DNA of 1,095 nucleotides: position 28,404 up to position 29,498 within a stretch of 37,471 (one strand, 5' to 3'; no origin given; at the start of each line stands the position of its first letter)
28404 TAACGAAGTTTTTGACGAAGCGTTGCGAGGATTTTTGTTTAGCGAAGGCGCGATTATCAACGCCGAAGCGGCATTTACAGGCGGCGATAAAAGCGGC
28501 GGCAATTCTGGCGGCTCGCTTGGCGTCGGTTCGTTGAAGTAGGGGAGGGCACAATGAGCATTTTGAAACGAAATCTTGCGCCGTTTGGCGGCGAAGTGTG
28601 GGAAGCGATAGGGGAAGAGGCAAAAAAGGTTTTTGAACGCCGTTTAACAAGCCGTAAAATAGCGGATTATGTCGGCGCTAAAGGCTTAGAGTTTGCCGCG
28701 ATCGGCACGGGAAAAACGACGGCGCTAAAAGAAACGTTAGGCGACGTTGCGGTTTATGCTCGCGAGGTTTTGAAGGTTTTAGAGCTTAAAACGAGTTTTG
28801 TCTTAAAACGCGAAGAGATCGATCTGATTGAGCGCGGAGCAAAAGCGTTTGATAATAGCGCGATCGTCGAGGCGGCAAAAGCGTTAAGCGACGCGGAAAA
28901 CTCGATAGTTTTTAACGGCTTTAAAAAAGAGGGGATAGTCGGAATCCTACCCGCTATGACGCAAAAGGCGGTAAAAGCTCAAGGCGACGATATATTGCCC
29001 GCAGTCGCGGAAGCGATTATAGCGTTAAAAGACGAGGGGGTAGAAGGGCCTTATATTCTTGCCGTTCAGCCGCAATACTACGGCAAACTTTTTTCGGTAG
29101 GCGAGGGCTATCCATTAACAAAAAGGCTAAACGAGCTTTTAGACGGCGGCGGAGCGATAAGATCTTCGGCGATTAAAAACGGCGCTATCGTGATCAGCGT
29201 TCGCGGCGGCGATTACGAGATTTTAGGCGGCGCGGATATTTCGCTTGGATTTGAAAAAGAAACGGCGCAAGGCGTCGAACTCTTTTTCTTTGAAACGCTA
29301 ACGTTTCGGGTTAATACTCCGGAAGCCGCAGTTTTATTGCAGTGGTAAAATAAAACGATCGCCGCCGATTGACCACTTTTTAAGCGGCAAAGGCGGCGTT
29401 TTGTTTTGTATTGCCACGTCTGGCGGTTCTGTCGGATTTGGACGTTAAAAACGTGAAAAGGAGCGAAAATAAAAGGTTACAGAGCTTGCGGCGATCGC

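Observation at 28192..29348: Two-gene encapsulin nanocompartment system (EncFtn cargo plus family-1 shell) in an accessory region next to T4SS remnants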

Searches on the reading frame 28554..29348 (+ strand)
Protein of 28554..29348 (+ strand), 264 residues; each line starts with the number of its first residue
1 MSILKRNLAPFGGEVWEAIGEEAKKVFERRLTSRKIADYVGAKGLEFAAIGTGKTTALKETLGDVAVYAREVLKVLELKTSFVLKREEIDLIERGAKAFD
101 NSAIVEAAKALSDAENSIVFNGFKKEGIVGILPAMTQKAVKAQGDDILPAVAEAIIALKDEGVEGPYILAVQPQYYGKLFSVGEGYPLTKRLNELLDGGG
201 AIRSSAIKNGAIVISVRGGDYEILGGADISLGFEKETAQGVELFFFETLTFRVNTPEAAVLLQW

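Call 3: search_protein_families(library=pfam, proteins=[window:28554-29348:+], max_evalue=0.01)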
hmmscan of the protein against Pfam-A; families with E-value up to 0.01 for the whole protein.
window:28554-29348:+ (264 aa): 1 family
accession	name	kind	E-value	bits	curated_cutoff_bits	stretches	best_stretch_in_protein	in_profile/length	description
PF04454.18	Linocin_M18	-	3e-69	233.5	24.3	1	1-250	1-253/253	Encapsulating protein for peroxidase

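Call 4: search_protein_families(library=ncbifam, proteins=[window:28554-29348:+], max_evalue=0.01)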
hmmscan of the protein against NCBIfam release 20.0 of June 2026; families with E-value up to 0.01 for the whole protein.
window:28554-29348:+ (264 aa): 1 family
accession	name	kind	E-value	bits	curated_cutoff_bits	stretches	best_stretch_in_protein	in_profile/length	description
NF041155.2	encap_f1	equivalog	1e-67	228.3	100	1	4-262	1-261/261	family 1 encapsulin nanocompartment shell protein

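Call 6: search_solved_structures(query=window:28554-29348:+, show_alignments=1)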
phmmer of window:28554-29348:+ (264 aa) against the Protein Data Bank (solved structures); distinct sequences matched with E-value up to 0.001: 32.
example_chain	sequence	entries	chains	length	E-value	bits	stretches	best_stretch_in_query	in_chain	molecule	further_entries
7odw_A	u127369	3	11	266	2e-52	181.6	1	1-263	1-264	Linocin_M18 bacteriocin protein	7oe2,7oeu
3dkt_A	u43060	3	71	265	2.6e-44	155.1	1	1-263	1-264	Maritimacin | Type 1 encapsulin shell protein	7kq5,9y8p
7lij_A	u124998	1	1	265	2.7e-44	155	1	1-263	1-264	Maritimacin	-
7lik_A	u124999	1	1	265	2.7e-44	155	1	1-263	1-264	Maritimacin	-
7k5w_A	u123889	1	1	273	2.9e-44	154.9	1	1-263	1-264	Maritimacin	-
7mu1_A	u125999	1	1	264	4.3e-44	154.4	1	1-262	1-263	Maritimacin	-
7lil_A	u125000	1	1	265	8.8e-44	153.3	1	1-263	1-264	Maritimacin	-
7bcv_A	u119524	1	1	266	2.4e-43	151.9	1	4-262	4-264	Linocin-M18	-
8u50_A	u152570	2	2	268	4.7e-43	150.9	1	2-262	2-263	Klebsiella pneumoniae family 1 encapsulin shell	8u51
9ry4_A0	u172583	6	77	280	7.5e-43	150.3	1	2-262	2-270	Type 1 encapsulin shell protein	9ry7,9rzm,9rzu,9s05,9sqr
9e5e_A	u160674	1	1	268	9.2e-43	150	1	2-262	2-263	Bacteriocin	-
7lis_A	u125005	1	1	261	1.7e-41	145.9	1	1-263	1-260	Maritimacin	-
6wkv_A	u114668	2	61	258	2.1e-40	142.3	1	1-263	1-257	Encapsulin | Maritimacin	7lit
7lim_A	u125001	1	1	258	5.1e-40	141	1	1-263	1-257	Maritimacin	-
7lii_A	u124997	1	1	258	6.3e-40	140.7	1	1-263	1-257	Maritimacin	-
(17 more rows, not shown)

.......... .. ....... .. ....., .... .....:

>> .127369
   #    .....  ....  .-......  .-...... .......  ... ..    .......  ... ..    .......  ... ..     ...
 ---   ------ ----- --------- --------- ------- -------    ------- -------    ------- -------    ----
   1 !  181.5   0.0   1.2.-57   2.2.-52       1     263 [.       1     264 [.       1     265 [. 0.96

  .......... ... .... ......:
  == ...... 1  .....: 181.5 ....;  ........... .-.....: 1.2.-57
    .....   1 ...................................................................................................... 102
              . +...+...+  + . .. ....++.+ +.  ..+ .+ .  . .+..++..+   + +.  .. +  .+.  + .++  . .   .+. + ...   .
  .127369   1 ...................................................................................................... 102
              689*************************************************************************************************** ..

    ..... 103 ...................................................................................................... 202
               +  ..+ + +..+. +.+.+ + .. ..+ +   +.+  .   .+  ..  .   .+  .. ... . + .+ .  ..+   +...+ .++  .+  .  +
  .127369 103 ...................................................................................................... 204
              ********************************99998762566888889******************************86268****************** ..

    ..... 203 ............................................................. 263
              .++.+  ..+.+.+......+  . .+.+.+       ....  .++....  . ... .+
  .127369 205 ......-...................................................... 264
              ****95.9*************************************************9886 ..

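Call 15: find_related_loci(query=window:28554-29348:+, collection=genome_contigs, flank=10000)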
Query window:28554-29348:+ (264 aa) in genome_contigs; peptide patterns used: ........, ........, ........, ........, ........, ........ (x = any residue, [..] = any of these).
589 stretches matched a pattern; 1 encode a relative of the query (tblastn E <= 1e-3); 1 distinct loci.
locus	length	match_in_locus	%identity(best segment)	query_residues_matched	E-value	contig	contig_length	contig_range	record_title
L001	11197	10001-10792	95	1-264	5e-166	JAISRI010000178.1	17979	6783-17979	MAG: Helicobacteraceae bacterium isolate Kf353_bin5 k119_4692719, whole genome shotgun sequence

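Call 20: find_encoding_contigs(protein=window:28554-29348:+, flank=10000, max_places=6)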
Protein window:28554-29348:+ (264 aa): 1 contig read that carries it; 1 place shown.
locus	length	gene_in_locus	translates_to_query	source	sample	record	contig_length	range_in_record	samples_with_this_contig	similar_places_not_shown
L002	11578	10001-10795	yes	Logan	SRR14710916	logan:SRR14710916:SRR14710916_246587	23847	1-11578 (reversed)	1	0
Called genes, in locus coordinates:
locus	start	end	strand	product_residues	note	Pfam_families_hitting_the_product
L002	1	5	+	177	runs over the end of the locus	PF00213:OSCP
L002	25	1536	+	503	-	PF02874:ATP-synt_ab_N, PF00006:ATP-synt_ab, PF00306:ATP-synt_ab_C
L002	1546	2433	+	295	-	PF00231:ATP-synt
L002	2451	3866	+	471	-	PF02874:ATP-synt_ab_N, PF00006:ATP-synt_ab, PF22919:ATP-synt_VA_C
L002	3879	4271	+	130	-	PF02823:ATP-synt_DE_N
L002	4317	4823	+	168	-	PF01618:MotA_ExbB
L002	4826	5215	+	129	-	PF02472:ExbD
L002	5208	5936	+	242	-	PF13103:TonB_2 (weak)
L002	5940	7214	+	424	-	PF26549:Tricorn_N (faint)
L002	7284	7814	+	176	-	PF00691:OmpA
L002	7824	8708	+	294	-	PF28175:T4SS_LegC2C7 (weak), PF13174:TPR_6 (faint), PF00515:TPR_1 (faint), PF07719:TPR_2 (faint), PF13424:TPR_12 (faint)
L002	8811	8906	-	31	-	-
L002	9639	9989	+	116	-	PF22277:EncFtn-like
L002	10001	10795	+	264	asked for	PF04454:Linocin_M18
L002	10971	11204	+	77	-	-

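Call 21: find_homologous_proteins(query=window:28554-29348:+, max_evalue=1e-20)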
Query window:28554-29348:+ (264 aa): 42 proteins with E <= 1e-20 among 4638 candidates.
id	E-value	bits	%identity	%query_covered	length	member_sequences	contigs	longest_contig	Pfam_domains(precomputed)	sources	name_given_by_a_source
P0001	2.6e-155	533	95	100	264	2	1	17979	PF04454.19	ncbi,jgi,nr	ncbi:MAG: bacteriocin family protein [Helicobacteraceae bacterium]|jgi:uncharacterized linocin/CFP29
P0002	2.3e-132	458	81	100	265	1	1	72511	PF04454.19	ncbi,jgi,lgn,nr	ncbi:MAG: bacteriocin family protein [Helicobacteraceae bacterium]|jgi:uncharacterized linocin/CFP29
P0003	2.6e-126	438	78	100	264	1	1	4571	PF04454.19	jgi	jgi:uncharacterized linocin/CFP29 family protein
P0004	3.1e-126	438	77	100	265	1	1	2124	PF04454.19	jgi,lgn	jgi:uncharacterized linocin/CFP29 family protein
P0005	2.1e-117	409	73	100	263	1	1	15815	PF04454.19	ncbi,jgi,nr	ncbi:MAG: bacteriocin family protein [Helicobacteraceae bacterium]|jgi:uncharacterized linocin/CFP29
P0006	1.6e-114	400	73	100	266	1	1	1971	PF04454.19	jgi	jgi:uncharacterized linocin/CFP29 family protein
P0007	4.7e-98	346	60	100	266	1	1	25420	PF04454.19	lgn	-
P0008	2.8e-97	343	61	100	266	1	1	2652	PF04454.19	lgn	-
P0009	6.2e-96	339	61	100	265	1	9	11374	PF04454.19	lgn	-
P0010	8.2e-96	339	62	100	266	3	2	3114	PF04454.19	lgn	-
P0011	7.7e-94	332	60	100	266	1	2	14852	PF04454.19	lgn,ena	-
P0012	1.2e-87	312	59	100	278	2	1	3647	PF04454.19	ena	-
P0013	1.2e-82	295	58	100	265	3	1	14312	PF04454.19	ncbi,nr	ncbi:MAG: bacteriocin family protein [Helicobacteraceae bacterium]|nr:bacteriocin family protein [He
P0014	1.5e-62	230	47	100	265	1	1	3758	PF04454.19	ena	-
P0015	3.5e-49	186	41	100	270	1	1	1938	PF04454.19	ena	-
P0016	1.6e-47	180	40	99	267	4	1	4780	PF04454.19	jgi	jgi:uncharacterized linocin/CFP29 family protein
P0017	8.3e-47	178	39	99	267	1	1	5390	PF04454.19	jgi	jgi:uncharacterized linocin/CFP29 family protein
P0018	1.3e-45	174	40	99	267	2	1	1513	PF04454.19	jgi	jgi:uncharacterized linocin/CFP29 family protein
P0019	2.3e-45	173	40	100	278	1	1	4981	PF04454.19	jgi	jgi:uncharacterized linocin/CFP29 family protein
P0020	2.7e-45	173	37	99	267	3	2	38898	PF04454.19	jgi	jgi:uncharacterized linocin/CFP29 family protein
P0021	2.9e-45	173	40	100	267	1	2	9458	PF04454.19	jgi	jgi:uncharacterized linocin/CFP29 family protein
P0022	2.2e-44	170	39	100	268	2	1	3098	PF04454.19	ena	-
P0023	4.2e-44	169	38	100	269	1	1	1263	PF04454.19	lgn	-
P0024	4.7e-44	169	41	99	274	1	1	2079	PF04454.19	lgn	-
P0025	2.1e-43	167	38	100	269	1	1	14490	PF04454.19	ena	-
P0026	1.1e-41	161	40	100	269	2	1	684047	PF04454.19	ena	-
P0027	2.2e-41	160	40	100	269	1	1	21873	PF04454.19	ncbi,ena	-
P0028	1.1e-40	158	40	99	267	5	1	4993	PF04454.19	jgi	jgi:uncharacterized linocin/CFP29 family protein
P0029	1.6e-40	158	38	100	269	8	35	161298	PF04454.19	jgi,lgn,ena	jgi:uncharacterized linocin/CFP29 family protein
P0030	2.9e-40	157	38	100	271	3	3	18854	PF04454.19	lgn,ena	-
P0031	8.4e-40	155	38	100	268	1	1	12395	PF04454.19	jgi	jgi:uncharacterized linocin/CFP29 family protein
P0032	1.2e-39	155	36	100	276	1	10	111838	PF04454.19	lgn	-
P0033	1.6e-39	154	37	100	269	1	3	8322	PF04454.19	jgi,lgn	jgi:uncharacterized linocin/CFP29 family protein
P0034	2.9e-39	153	37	100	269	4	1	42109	PF04454.19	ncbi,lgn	ncbi:MAG: family 1 encapsulin nanocompartment shell protein [Microthrixaceae bacterium]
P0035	8.3e-39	152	36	100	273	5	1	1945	PF04454.19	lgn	-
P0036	1.0e-37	148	34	100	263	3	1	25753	PF04454.19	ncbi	ncbi:MAG: family 1 encapsulin nanocompartment shell protein [Halanaerobiaceae bacterium]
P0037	4.9e-36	143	36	99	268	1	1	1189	PF04454.19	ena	-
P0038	3.8e-35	140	35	99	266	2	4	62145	PF04454.19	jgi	jgi:uncharacterized linocin/CFP29 family protein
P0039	4.3e-35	140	36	99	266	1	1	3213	PF04454.19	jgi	jgi:uncharacterized linocin/CFP29 family protein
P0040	2.3e-34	137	36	99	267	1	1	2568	PF04454.19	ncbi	-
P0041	3.3e-31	127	34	100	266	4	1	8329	PF04454.19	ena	-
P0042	1.3e-26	112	41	71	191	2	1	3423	PF04454.19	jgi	-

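Call 22: find_encoding_contigs(protein=P0002, flank=10000, max_places=2)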
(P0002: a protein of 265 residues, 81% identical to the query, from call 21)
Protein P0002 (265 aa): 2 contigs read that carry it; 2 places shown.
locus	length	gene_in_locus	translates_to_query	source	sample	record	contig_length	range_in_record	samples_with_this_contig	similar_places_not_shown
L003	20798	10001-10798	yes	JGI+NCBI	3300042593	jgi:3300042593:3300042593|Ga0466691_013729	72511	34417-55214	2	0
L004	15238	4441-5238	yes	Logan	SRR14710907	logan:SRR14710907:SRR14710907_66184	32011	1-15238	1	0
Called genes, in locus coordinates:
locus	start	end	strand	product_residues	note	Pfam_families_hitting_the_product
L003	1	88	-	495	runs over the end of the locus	-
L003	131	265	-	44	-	-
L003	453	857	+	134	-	PF00164:Ribosom_S12_S23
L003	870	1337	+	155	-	PF00177:Ribosomal_S7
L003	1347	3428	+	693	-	PF00009:GTP_EFTU, PF03144:GTP_EFTU_D2, PF22042:EF-G_D2, PF14492:EFG_III, PF16658:RF3_C, PF03764:EFG_IV, PF00679:EFG_C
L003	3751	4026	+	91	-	-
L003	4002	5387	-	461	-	PF09837:DUF2064 (faint), PF26094:HTH_TSHZ3 (faint)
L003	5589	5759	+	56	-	-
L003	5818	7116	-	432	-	PF00815:Histidinol_dh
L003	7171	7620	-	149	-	-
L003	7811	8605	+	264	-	PF00318:Ribosomal_S2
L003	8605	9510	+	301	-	PF00889:EF_TS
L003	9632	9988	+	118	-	PF22277:EncFtn-like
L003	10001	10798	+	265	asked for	PF04454:Linocin_M18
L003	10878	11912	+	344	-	PF01321:Creatinase_N, PF00557:Peptidase_M24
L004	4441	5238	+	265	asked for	PF04454:Linocin_M18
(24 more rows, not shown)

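Call 23: find_encoding_contigs(protein=P0005, flank=10000, max_places=2)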
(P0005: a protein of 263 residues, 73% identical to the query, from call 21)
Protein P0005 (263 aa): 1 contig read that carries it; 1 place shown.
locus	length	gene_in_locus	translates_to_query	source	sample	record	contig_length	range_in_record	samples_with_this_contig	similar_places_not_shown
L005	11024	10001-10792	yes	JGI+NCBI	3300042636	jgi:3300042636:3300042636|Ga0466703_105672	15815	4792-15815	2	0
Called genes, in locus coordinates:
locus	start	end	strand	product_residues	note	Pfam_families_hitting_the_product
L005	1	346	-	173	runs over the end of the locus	PF00719:Pyrophosphatase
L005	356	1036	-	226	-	PF00406:ADK, PF13671:AAA_33 (faint), PF13207:AAA_17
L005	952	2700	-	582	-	PF01336:tRNA_anti-codon, PF00152:tRNA-synt_2, PF02938:GAD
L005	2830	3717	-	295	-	PF03279:Lip_A_acyltrans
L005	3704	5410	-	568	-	PF02690:Na_Pi_cotrans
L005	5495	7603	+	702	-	PF13089:PP_kinase_N, PF02503:PP_kinase, PF17941:PP_kinase_C_1, PF13091:PLDc_2 (faint), PF13090:PP_kinase_C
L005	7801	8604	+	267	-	PF00318:Ribosomal_S2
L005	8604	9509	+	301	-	PF00889:EF_TS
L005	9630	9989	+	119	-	PF22277:EncFtn-like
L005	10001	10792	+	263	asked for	PF04454:Linocin_M18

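Call 24: find_encoding_contigs(protein=P0013, flank=10000, max_places=2)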
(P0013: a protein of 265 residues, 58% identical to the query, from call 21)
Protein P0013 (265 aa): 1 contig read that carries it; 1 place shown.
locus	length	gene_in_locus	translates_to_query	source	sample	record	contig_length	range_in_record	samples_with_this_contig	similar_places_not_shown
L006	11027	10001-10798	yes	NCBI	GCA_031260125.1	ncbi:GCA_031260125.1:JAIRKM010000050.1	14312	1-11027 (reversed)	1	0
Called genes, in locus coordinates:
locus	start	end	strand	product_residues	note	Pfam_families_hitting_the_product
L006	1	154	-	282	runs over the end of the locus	PF04909:Amidohydro_2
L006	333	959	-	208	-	-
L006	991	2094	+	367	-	PF01546:Peptidase_M20, PF07687:M20_dimer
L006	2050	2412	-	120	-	-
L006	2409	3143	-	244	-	-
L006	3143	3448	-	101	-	PF01052:FliMN_C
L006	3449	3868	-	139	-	PF13690:CheX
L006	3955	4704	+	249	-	PF01925:TauE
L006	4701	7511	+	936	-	PF00005:ABC_tran (faint), PF02463:SMC_N (faint), PF13191:AAA_16 (faint), PF13304:AAA_21 (faint), PF13555:AAA_29 (faint), PF20703:nSTAND1 (faint), PF17760:UvrA_inter, PF17755:UvrA_DNA-bind, +1 more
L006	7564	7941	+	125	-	PF02537:CRCB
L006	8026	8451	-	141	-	PF17792:ThiD2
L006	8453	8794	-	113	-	PF01155:HypA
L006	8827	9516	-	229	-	PF02492:cobW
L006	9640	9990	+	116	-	PF22277:EncFtn-like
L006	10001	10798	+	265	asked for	PF04454:Linocin_M18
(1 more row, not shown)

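Call 25: find_encoding_contigs(protein=P0007, flank=10000, max_places=2)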
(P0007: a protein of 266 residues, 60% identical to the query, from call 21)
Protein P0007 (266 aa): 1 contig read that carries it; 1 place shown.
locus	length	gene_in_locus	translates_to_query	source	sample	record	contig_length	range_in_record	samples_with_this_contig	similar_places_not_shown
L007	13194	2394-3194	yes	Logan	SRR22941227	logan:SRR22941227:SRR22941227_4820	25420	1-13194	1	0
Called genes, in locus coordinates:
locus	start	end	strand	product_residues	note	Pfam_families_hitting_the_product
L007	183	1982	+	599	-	PF00009:GTP_EFTU, PF01926:MMR_HSR1 (faint), PF22042:EF-G_D2, PF03144:GTP_EFTU_D2, PF00679:EFG_C, PF21018:BipA_C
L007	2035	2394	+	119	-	PF22277:EncFtn-like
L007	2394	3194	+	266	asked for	PF04454:Linocin_M18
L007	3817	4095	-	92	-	-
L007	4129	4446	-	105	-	PF19776:DUF6262 (weak)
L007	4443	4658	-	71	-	-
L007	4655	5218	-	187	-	PF00293:NUDIX (weak)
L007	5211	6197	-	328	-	PF19300:BPD_transp_1_N (weak), PF00528:BPD_transp_1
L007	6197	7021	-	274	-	PF00106:adh_short, PF13561:adh_short_C2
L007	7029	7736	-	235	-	PF00121:TIM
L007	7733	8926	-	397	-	PF00162:PGK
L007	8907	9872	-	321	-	PF00044:Gp_dh_N, PF02800:Gp_dh_C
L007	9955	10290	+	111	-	PF02410:RsfS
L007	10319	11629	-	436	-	PF03977:OAD_beta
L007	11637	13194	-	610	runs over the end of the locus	PF00682:HMGL-like, PF02436:PYC_OADA, PF25973:BSH_CzcB (faint), PF00364:Biotin_lipoyl, PF25917:BSH_RND (weak), PF25984:BSH_YknX (faint)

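Call 40: predict_structure(alignment_id=A3)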
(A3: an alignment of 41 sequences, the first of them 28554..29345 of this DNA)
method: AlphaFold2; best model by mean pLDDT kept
length: 264 residues; sequences in the alignment: 41
mean_pLDDT: 92.3   pTM: 0.88
mean pLDDT of the five models: 92.3, 90.3, 89.9, 89.7, 86.8
residues with pLDDT >= 90: 213; 70-90: 43; 50-70: 8; < 50: 0
segments of 3 or more residues with pLDDT < 50: none
pLDDT, mean of each block of 10 residues (from residue 1): 88 96 96 94 89 91 91 96 97 94 98 97 95 95 85 96 95 83 64 89 90 94 96 96 97 97 91
secondary structure, 60 per line:
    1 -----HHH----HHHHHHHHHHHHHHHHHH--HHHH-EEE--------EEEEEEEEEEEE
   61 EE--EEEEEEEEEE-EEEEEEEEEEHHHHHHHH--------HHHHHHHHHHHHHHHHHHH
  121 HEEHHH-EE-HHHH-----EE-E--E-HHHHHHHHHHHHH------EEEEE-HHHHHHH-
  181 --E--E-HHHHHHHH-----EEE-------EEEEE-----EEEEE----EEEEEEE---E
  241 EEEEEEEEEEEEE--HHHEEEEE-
elements in order: H13-30 H33-36 E38-40 E49-62 E65-74 E76-85 H86-93 H102-121 H131-134 H148-160 E167-171 H173-179 H188-195 E201-203 E211-215 E221-225 E230-236 E240-253 E259-263

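Call 43: fold_search(model_id=the predicted structure, library=pdb)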
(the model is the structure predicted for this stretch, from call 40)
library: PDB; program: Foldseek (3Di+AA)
matches with E <= 10: 845; with E <= 0.001: 357
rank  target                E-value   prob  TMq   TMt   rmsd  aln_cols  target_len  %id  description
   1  7oe2_A                3.7e-31  1.00  0.93  0.92   2.0       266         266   39  Model of closed pentamer of the Haliangium ochraceum encapsulin from symmetry expansion of icosahedral single particle (released 2022-02-09)
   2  7bcv                  3.7e-30  1.00  0.95  0.94   1.6       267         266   34  Brevibacterium linens encapsulin structure (released 2022-10-05)
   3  9e5e_A                4.2e-30  1.00  0.92  0.91   2.0       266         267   34  Escherichia coli DyP peroxidase-loaded encapsulin shell (released 2025-03-19)
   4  7odw                  4.8e-30  1.00  0.92  0.92   2.0       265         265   38  Model of Haliangium ochraceum encapsulin from icosahedral single particle reconstruction (released 2022-03-09)
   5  9bkx_D                9.9e-30  1.00  0.94  0.93   1.7       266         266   34  Mycobacterium tuberculosis encapsulin in complex with DyP (released 2024-12-11)
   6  9bkx_E                2.8e-29  1.00  0.94  0.91   1.6       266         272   34  Mycobacterium tuberculosis encapsulin in complex with DyP (released 2024-12-11)
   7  9bkx_C                3.4e-29  1.00  0.94  0.93   1.6       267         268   34  Mycobacterium tuberculosis encapsulin in complex with DyP (released 2024-12-11)
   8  9bkx_A                3.4e-29  1.00  0.94  0.93   1.7       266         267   34  Mycobacterium tuberculosis encapsulin in complex with DyP (released 2024-12-11)
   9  7kq5                  3.8e-29  1.00  0.91  0.91   2.3       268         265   34  Cryo-EM structure of a thermostable encapsulin from T. maritima (released 2021-04-28)
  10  8u50                  4.3e-29  1.00  0.93  0.92   1.8       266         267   36  Klebsiella pneumoniae DyP peroxidase-loaded encapsulin shell (released 2024-04-24)
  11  8dn9                  1.0e-28  1.00  0.93  0.93   1.8       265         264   32  Acidipropionibacterium acidipropionici encapsulin in a closed state at pH 7.5 (released 2023-03-22)
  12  3dkt_A                1.1e-28  1.00  0.91  0.91   2.2       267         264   34  Crystal structure of Thermotoga maritima encapsulin (released 2008-09-02)
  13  7lis                  1.2e-28  1.00  0.89  0.90   2.5       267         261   33  Thermotoga maritima Encapsulin Nanocompartment Pore Mutant S5D (released 2022-02-09)
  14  9fna_A                1.3e-28  1.00  0.93  0.93   1.8       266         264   32  CryoEM structure of Encapsulin::tdNfsB with an open pore state (released 2025-03-19)
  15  7phm_0                2.7e-28  1.00  0.94  0.94   1.7       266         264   34  Cryo-EM structure of Mycobacterium tuberculosis encapsulin (released 2022-07-20)
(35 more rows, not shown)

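Call 52: search_protein_families(library=pfam, proteins=[L001:8789-9409:-], max_evalue=0.001)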
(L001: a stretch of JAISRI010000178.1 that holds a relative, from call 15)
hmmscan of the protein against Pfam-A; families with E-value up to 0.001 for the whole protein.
L001:8789-9409:- (206 aa): 0 families
